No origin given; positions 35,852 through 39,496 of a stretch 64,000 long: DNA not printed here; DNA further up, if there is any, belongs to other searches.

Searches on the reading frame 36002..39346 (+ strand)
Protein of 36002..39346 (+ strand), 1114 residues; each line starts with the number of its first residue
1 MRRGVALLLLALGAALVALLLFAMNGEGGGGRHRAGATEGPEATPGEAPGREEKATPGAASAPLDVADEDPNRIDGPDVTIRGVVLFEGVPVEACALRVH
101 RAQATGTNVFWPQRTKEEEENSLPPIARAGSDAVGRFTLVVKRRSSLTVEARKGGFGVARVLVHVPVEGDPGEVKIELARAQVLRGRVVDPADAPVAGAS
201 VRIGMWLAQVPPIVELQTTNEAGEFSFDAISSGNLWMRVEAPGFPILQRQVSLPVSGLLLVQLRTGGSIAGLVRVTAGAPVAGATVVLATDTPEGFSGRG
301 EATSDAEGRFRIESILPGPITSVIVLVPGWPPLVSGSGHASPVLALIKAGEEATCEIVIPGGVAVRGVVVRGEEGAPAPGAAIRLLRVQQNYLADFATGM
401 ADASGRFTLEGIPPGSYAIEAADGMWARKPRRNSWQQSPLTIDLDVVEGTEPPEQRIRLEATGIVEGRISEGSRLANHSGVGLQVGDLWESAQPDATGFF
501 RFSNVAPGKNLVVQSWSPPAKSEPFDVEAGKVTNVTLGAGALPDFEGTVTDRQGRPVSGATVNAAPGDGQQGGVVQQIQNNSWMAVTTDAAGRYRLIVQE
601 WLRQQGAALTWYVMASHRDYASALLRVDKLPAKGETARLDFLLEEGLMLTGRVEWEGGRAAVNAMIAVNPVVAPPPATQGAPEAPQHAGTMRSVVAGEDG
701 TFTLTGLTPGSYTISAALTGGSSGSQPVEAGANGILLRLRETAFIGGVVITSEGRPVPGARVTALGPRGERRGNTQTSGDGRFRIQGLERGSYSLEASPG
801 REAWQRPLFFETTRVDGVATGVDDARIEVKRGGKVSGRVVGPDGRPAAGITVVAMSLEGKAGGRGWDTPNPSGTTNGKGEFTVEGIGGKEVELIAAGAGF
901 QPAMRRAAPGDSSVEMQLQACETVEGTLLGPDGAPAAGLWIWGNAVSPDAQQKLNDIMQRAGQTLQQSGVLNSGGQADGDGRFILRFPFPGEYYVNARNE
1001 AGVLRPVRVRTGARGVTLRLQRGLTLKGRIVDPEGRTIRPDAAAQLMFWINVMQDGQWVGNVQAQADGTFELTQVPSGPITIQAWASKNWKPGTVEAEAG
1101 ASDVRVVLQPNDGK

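Call 16: search_protein_families(library=pfam, proteins=[window:36002-39346:+], max_evalue=0.001)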
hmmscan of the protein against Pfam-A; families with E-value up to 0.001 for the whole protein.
window:36002-39346:+ (1114 aa): 14 families
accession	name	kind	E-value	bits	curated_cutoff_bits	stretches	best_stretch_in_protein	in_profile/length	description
PF13620.12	CarboxypepD_reg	-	1e-75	250.5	32.3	7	745-798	2-55/82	Carboxypeptidase regulatory-like domain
PF13715.12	CarbopepD_reg_2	-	1.7e-30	105.3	32.2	0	746-798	2-51/88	CarboxypepD_reg-like domain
PF17210.9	SdrD_B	-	2.2e-15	57.2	29.7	0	755-798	22-65/112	SdrD B-like domain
PF02369.22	Big_1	-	1.1e-13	51.6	34.9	0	546-595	22-63/93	Bacterial Ig-like domain (group 1)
PF10670.15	DUF4198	-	3.5e-13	50.6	34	0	748-797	151-205/209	Domain of unknown function (DUF4198)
PF20598.4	DUF6795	-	4e-13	50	27.4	0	277-314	8-45/103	Domain of unknown function (DUF6795)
PF17802.7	SpaA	-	4.8e-11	43.1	23.1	0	373-419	11-56/91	Prealbumin-like fold domain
PF09430.16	EMC7_beta-sandw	-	9.5e-10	39.2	26.6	0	774-798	22-46/122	ER membrane protein complex subunit 7, beta-sandwich domain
PF00775.27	Dioxygenase_C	-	3.5e-09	36.8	27.3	0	545-595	32-87/182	Dioxygenase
PF14686.12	fn3_3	-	2.1e-08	34.2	24.4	0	401-419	31-49/75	Polysaccharide lyase family 4, domain II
PF07210.18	DUF1416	-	2.5e-08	34.2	23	0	740-785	17-61/97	Protein of unknown function (DUF1416)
PF11974.14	bMG3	-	3.3e-07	30.6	34.9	0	753-790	24-67/103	Bacterial alpha-2-macroglobulin MG3 domain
PF25020.1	TTR_TEN1-4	-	4e-06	27.1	27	0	179-259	4-79/86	Teneurin TTR-like domain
PF24107.1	DUF7382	-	0.0003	21.1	27.4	0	277-309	30-61/65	Domain of unknown function (DUF7382)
